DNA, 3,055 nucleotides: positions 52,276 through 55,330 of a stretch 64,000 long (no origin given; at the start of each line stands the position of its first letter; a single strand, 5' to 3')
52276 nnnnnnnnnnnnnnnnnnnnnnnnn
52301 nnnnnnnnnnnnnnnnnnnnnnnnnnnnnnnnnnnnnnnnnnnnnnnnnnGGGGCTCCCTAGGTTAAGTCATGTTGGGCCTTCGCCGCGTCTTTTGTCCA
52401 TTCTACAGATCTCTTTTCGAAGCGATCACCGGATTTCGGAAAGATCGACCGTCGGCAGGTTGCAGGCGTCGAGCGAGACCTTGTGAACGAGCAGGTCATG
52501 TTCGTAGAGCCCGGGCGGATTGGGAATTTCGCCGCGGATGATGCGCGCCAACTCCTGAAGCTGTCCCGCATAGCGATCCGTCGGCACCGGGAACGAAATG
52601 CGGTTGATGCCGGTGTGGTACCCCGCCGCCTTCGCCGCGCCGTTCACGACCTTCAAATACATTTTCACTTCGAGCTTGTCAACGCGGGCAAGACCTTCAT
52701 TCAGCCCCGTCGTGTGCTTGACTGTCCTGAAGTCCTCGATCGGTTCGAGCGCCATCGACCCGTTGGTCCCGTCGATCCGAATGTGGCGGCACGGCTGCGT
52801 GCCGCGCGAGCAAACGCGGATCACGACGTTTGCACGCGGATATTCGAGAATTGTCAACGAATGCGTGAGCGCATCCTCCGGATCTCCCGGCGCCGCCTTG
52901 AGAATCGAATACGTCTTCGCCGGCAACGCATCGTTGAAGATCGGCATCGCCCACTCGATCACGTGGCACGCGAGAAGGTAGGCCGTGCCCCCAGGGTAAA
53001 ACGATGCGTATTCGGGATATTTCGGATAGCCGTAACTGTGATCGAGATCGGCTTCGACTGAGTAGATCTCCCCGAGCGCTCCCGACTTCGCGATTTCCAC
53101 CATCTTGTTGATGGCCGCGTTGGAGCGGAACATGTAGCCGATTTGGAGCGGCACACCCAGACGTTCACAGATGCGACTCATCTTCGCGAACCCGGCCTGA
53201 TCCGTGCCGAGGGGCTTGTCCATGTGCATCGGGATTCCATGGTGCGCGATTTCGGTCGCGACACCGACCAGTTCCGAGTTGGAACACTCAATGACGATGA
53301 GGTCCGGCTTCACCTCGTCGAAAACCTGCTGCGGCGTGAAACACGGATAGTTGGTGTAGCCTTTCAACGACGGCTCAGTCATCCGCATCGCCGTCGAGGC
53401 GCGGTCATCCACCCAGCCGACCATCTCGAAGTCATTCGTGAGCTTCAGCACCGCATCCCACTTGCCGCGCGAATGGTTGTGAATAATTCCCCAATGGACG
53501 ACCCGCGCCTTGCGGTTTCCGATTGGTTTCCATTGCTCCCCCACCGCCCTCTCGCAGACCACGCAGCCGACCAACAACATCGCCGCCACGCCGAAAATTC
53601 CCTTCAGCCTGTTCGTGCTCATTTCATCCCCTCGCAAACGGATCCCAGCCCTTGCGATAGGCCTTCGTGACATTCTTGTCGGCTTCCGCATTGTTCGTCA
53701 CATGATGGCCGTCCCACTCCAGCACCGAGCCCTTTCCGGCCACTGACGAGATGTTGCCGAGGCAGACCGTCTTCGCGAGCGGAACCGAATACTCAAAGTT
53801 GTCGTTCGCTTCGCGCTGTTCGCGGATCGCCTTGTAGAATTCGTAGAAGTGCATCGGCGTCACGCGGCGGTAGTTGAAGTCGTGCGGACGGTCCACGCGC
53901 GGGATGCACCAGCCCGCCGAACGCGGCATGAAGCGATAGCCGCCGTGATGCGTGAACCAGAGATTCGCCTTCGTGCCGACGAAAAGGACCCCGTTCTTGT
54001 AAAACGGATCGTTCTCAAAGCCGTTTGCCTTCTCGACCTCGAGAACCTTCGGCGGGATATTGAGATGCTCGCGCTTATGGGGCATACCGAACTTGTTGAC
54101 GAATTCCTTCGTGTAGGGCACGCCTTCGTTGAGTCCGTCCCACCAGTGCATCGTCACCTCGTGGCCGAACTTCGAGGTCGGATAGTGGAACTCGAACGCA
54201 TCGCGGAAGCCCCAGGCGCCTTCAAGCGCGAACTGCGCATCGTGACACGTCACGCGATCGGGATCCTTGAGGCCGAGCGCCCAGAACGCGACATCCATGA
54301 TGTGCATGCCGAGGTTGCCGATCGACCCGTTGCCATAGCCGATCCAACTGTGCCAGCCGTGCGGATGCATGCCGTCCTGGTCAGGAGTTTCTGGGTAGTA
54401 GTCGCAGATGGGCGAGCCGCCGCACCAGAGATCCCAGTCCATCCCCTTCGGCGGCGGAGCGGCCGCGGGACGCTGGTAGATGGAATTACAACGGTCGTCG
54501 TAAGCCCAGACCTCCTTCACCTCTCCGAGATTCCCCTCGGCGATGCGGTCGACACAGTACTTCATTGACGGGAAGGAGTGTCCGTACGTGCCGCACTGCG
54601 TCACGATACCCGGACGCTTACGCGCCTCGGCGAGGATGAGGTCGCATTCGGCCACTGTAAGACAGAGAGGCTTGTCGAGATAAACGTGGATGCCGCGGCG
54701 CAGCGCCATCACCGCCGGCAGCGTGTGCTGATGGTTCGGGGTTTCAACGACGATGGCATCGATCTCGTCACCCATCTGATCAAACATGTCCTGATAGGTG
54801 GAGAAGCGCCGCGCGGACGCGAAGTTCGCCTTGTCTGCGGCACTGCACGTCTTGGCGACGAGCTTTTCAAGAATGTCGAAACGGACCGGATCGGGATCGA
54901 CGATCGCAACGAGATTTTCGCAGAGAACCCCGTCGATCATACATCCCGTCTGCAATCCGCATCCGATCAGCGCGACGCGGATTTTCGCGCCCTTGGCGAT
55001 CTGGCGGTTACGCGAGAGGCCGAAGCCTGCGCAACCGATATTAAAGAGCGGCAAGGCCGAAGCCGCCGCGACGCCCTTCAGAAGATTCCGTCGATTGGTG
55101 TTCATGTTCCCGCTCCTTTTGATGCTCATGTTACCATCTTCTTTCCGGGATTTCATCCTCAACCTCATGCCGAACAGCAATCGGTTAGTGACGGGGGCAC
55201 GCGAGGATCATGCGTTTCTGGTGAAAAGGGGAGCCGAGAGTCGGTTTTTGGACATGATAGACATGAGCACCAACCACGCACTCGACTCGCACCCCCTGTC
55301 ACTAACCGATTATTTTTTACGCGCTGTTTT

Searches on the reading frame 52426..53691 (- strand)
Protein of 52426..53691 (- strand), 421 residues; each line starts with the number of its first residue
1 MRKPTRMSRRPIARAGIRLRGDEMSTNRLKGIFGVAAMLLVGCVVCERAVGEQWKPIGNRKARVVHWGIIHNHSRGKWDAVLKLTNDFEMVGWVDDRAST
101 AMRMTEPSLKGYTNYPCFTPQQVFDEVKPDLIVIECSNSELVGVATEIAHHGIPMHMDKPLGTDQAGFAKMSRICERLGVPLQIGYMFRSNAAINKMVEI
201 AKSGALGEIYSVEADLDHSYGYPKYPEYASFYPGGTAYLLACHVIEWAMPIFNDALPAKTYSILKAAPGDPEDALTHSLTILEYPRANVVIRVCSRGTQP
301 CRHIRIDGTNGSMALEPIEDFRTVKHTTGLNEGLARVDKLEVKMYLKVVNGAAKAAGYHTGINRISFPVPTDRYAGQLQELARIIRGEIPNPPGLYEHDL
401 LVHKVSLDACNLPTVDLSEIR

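Call 5: search_protein_families(library=pfam, proteins=[window:52426-53691:-], max_evalue=0.01)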
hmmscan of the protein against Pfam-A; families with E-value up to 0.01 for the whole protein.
window:52426-53691:- (421 aa): 2 families
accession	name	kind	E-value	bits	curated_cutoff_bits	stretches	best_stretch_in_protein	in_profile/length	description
PF22725.1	GFO_IDH_MocA_C3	-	4.8e-08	33.5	27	1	196-313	3-123/124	GFO/IDH/MocA C-terminal domain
PF01408.29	GFO_IDH_MocA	-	0.00014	22.9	24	1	78-186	16-120/120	Oxidoreductase family, NAD-binding Rossmann fold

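Call 6: search_protein_families(library=ncbifam, proteins=[window:52426-53691:-], max_evalue=0.01)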
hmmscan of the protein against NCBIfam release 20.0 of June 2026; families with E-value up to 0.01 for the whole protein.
window:52426-53691:- (421 aa): 5 families
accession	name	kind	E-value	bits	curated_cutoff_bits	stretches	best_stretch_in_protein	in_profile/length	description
NF041392.1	XylDh_Gfo6_Halo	equivalog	2e-06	26.9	350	1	138-214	92-168/350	D-xylose 1-dehydrogenase Gfo6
NF040723.1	UDP-GlcNAcDh_Arch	equivalog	2.3e-06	27.3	450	1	86-214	23-146/302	UDP-N-acetylglucosamine 3-dehydrogenase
TIGR04380.1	myo_inos_iolG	equivalog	7.7e-06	25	355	1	119-213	55-149/330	inositol 2-dehydrogenase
NF008607.0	PRK11579.1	subfamily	8.5e-06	25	330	1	119-313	55-247/346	oxidoreductase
NF058561.1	BT_2158_fam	equivalog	0.002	16.8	750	1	121-217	87-185/487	glycoside 3-dehydrogenase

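Call 69: search_solved_structures(query=window:52429-53622:-, max_evalue=0.001)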
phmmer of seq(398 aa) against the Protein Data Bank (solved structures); distinct sequences matched with E-value up to 0.001: 5.
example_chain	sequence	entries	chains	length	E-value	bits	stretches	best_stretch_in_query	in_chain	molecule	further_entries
5a02_A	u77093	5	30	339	3.1e-06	29.7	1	94-298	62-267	ALDOSE-ALDOSE OXIDOREDUCTASE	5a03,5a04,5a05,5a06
5uhw_A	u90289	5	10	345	0.00023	23.5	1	125-293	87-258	Oxidoreductase protein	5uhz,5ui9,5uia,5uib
3kux_A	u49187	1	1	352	0.00026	23.4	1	96-291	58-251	Putative oxidoreductase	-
3db2_A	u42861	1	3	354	0.00027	23.3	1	104-223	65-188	putative NADPH-dependent oxidoreductase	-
9m3d_B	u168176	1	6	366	0.0003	23.1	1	55-229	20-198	DgpA1 from W974-1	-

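Call 80: find_related_loci(query=window:52429-53622:-, collection=metagenome_contigs, flank=8000)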
Query seq(398 aa) (398 aa) in metagenome_contigs; peptide patterns used: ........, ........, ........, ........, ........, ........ (x = any residue, [..] = any of these).
187 stretches matched a pattern; 42 encode a relative of the query (tblastn E <= 1e-3); 42 distinct loci.
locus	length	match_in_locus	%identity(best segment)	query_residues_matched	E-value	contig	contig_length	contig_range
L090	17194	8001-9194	99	1-398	0e+0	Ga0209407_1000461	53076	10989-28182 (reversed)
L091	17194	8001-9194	99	1-398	0e+0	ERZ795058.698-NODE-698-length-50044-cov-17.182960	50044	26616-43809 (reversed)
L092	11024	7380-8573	99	1-398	0e+0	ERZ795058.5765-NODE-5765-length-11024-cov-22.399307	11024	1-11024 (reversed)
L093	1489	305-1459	88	1-389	0e+0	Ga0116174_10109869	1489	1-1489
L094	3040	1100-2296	79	1-394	0e+0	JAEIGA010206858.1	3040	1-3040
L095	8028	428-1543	82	23-394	0e+0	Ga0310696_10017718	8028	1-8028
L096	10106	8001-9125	80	18-394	0e+0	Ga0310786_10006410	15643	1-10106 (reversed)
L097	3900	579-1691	81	28-398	0e+0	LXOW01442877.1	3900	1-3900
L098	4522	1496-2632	80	19-395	0e+0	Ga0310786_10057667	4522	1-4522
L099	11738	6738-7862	79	18-394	0e+0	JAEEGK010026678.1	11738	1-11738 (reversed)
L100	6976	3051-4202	78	17-398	0e+0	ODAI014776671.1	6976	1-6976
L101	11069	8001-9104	81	28-394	0e+0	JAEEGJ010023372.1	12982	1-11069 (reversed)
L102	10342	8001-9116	80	28-398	0e+0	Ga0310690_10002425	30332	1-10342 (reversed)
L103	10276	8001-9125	80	19-391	0e+0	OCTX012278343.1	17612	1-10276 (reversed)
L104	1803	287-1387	81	30-395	0e+0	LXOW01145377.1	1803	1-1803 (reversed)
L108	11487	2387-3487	80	28-394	0e+0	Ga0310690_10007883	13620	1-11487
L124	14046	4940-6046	81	28-395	0e+0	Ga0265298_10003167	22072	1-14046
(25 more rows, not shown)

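Call 85: search_protein_families(library=pfam, proteins=[L108:3490-4269:+, L108:4275-5576:+, L108:5634-7322:+, L108:7515-9086:+, L108:7-837:+, L099:7865-8650:+, L099:8696-10405:+, L124:6046-6825:+, L124:6884-8440:+, L124:8478-10076:+], max_evalue=0.001)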
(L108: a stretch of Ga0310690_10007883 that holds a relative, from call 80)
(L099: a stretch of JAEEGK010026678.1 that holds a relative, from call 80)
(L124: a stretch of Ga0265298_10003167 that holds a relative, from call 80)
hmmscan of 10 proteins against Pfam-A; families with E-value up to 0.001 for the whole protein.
L108:3490-4269:+ (259 aa): 0 families

L108:4275-5576:+ (433 aa): 0 families

L108:5634-7322:+ (562 aa): 0 families

L108:7515-9086:+ (523 aa): 1 family
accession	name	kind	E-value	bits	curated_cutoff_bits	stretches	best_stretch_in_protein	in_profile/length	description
PF00150.24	Cellulase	-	1.5e-25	90.7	23.5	1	201-471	20-266/272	Cellulase (glycosyl hydrolase family 5)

L108:7-837:+ (276 aa): 0 families

L099:7865-8650:+ (261 aa): 0 families

L099:8696-10405:+ (569 aa): 1 family
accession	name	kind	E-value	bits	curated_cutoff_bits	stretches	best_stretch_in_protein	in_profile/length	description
PF13243.12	SQHop_cyclase_C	-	0.00013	21.5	26.1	0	185-226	196-237/319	Squalene-hopene cyclase C-terminal domain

L124:6046-6825:+ (259 aa): 0 families

L124:6884-8440:+ (518 aa): 1 family
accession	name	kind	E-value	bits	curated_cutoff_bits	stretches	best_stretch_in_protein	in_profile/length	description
PF03629.24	SASA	-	1.5e-14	54.6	24.8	1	129-364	3-192/226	Carbohydrate esterase, sialic acid-specific acetylesterase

L124:8478-10076:+ (532 aa): 1 family
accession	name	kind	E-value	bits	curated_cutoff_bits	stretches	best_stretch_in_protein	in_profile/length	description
PF01229.23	Glyco_hydro_39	-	8.9e-12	45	26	1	100-288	60-227/472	Glycosyl hydrolases family 39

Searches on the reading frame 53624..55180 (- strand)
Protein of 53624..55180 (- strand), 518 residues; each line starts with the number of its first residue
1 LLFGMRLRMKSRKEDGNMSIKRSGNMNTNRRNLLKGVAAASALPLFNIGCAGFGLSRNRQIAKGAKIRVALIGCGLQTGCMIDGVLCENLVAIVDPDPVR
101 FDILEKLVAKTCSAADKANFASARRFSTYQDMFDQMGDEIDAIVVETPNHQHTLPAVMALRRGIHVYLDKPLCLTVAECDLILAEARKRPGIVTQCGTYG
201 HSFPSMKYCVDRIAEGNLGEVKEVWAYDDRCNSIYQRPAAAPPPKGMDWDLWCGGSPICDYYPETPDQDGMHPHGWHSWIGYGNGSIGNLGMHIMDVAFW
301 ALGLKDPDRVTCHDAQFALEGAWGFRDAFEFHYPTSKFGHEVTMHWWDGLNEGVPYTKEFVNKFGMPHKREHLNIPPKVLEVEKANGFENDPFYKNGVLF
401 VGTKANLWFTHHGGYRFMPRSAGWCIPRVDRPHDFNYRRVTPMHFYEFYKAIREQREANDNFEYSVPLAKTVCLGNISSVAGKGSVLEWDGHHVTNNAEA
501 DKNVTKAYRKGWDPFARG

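Call 5: search_protein_families(library=pfam, proteins=[window:53624-55180:-], max_evalue=0.01)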
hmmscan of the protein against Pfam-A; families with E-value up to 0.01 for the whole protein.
window:53624-55180:- (518 aa): 2 families
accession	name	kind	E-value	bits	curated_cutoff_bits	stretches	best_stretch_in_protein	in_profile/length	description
PF01408.29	GFO_IDH_MocA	-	9.1e-16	59.1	24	1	67-193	1-116/120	Oxidoreductase family, NAD-binding Rossmann fold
PF22725.1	GFO_IDH_MocA_C3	-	0.0023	18.4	27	0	268-317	30-75/124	GFO/IDH/MocA C-terminal domain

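Call 6: search_protein_families(library=ncbifam, proteins=[window:53624-55180:-], max_evalue=0.01)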
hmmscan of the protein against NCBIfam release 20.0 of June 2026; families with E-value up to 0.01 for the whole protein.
window:53624-55180:- (518 aa): 8 families
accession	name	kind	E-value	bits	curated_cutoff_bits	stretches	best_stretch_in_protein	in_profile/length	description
NF058561.1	BT_2158_fam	equivalog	4.5e-52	177.2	750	1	30-349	2-306/487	glycoside 3-dehydrogenase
NF052479.1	LevoglcsnDh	equivalog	1.3e-10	40.5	650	1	108-224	44-157/386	levoglucosan dehydrogenase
NF008607.0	PRK11579.1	subfamily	6.4e-08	32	330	1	116-231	43-155/346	oxidoreductase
TIGR04380.1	myo_inos_iolG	equivalog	2.6e-07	29.8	355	1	118-224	44-148/330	inositol 2-dehydrogenase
NF040723.1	UDP-GlcNAcDh_Arch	equivalog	6e-07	29.3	450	1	123-223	47-143/302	UDP-N-acetylglucosamine 3-dehydrogenase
NF041392.1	XylDh_Gfo6_Halo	equivalog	0.001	17.9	350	1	58-225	8-167/350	D-xylose 1-dehydrogenase Gfo6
NF007574.0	PRK10206.1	equivalog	0.0012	17.9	352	1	137-239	63-159/345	oxidoreductase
NF052679.1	InsChiInosDhIolG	equivalog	0.0049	15.9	540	1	137-212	64-142/343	bifunctional inositol 2-dehydrogenase/D-chiro-inositol 1-dehydrogenase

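Call 68: search_solved_structures(query=window:53627-55105:-, max_evalue=0.00001)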
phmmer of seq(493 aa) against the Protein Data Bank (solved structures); distinct sequences matched with E-value up to 0.00001: 27.
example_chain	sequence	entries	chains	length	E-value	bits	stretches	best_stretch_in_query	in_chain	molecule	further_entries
8tdf_A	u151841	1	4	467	2.3e-24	89.2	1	94-324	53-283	Dehydrogenase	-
8tdh_A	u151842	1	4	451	2.9e-24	88.9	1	94-324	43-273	Predicted dehydrogenases and related proteins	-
5ya8_A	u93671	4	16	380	3.8e-10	42.3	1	42-195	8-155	Scyllo-inositol dehydrogenase with L-glucose dehydrogenase activity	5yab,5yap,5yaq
6ktj_A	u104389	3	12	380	4.4e-10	42.1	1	42-195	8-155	Scyllo-inositol dehydrogenase with L-glucose dehydrogenase activity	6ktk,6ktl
4gqa_A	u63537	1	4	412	1.2e-09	40.6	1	39-196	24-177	NAD binding Oxidoreductase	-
3dty_A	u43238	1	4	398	3.5e-09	39.1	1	91-200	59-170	Oxidoreductase, Gfo/Idh/MocA family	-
6z3b_B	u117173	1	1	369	5.4e-09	38.5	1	113-197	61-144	Gfo/Idh/MocA family oxidoreductase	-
6z3b_A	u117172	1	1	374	5.6e-09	38.5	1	113-197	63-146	Gfo/Idh/MocA family oxidoreductase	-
6z3c_AAA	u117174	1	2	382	5.8e-09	38.4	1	113-197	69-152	Gfo/Idh/MocA family oxidoreductase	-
7wzd_A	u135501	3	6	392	9.7e-09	37.7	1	81-203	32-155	4,5-dihydroxyphthalate dehydrogenase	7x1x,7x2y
3v5n_A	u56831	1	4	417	1.5e-08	37.1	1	91-199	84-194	Oxidoreductase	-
4had_A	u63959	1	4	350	3.8e-08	35.7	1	90-206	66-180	Probable oxidoreductase protein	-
7d5m_A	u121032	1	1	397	5.7e-08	35.1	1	99-199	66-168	Oxidoreductase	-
6o15_A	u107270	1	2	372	5.8e-08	35.1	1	114-197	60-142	Uncharacterized oxidoreductase YjhC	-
7d5n_A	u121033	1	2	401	5.8e-08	35.1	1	99-199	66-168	Oxidoreductase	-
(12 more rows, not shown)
